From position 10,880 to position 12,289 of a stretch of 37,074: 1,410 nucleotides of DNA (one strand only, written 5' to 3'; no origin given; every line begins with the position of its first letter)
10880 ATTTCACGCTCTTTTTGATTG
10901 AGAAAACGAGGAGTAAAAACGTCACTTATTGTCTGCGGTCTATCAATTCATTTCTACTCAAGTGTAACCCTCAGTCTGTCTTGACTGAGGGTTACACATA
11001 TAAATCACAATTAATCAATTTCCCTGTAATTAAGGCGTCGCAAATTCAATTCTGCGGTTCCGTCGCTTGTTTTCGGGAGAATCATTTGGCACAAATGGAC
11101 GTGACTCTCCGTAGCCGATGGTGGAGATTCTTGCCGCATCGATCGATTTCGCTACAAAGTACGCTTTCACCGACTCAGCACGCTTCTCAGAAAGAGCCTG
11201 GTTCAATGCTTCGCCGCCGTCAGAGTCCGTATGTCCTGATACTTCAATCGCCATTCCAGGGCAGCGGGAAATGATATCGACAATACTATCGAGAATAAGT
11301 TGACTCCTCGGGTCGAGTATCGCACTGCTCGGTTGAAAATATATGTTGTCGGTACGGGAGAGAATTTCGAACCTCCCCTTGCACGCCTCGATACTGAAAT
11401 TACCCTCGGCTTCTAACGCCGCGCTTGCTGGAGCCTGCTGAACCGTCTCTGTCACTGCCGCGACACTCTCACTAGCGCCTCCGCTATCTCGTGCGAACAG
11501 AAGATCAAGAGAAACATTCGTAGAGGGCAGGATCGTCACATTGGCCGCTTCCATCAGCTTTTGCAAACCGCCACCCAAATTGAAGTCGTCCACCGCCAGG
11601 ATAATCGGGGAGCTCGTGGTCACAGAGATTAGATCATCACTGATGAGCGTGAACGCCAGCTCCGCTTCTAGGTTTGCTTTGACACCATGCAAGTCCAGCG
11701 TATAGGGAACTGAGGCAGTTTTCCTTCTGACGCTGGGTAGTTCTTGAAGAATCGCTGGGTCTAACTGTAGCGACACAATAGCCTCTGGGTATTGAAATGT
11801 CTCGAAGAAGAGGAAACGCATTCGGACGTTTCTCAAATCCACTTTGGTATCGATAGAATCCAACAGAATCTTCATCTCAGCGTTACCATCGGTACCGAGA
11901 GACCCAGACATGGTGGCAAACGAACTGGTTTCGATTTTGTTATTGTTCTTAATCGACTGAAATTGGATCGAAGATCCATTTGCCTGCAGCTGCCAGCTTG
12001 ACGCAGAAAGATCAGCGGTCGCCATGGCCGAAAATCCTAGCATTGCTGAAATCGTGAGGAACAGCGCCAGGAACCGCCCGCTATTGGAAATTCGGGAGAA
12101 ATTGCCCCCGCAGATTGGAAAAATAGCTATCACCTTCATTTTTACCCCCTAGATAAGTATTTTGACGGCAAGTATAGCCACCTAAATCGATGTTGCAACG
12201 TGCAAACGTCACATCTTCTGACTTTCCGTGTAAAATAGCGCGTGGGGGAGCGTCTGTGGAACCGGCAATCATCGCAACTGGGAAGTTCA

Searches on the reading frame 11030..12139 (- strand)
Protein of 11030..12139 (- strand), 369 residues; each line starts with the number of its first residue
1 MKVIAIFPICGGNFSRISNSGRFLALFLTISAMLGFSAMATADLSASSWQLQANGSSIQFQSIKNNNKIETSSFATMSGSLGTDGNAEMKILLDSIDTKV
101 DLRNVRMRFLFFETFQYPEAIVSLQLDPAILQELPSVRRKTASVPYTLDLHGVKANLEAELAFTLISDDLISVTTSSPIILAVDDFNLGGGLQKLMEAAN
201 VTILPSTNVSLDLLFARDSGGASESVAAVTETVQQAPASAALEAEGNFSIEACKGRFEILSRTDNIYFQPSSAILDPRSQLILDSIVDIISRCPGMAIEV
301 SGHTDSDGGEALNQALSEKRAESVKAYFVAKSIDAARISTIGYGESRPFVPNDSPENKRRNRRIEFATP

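Call 19: search_protein_families(library=pfam, proteins=[window:11030-12139:-], max_evalue=0.00001)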
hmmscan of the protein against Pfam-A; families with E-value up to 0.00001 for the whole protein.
window:11030-12139:- (369 aa): 2 families
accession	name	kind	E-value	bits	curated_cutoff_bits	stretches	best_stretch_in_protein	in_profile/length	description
PF00691.25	OmpA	-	1.1e-23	83.9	27.2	1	267-362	1-98/98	OmpA family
PF04264.18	YceI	-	1.3e-09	39.1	23.7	1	49-200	1-135/150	YceI-like domain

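Call 61: search_protein_families(library=padloc, proteins=[window:11030-12139:-], max_evalue=0.01)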
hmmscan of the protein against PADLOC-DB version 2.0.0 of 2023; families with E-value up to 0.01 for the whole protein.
window:11030-12139:- (369 aa): 6 families
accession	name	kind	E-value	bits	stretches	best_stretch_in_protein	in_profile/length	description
PDLC00612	ZorB1|ZorB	-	1.1e-10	39.6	1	297-365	186-263/293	MotB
PDLC00609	ZorB1|ZorB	-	2.8e-08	31.5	1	297-366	135-212/232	MotB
PDLC00651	ZorB3|ZorB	-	1.4e-07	29.2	1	254-368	82-202/215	MotB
PDLC00610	ZorB1|ZorB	-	1.6e-05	22.6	1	297-365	149-231/254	MotB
PDLC00641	ZorB2|ZorB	-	0.00012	19.9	1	297-366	135-220/238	MotB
PDLC00608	ZorB1|ZorB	-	0.00017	19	1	300-366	140-223/243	MotB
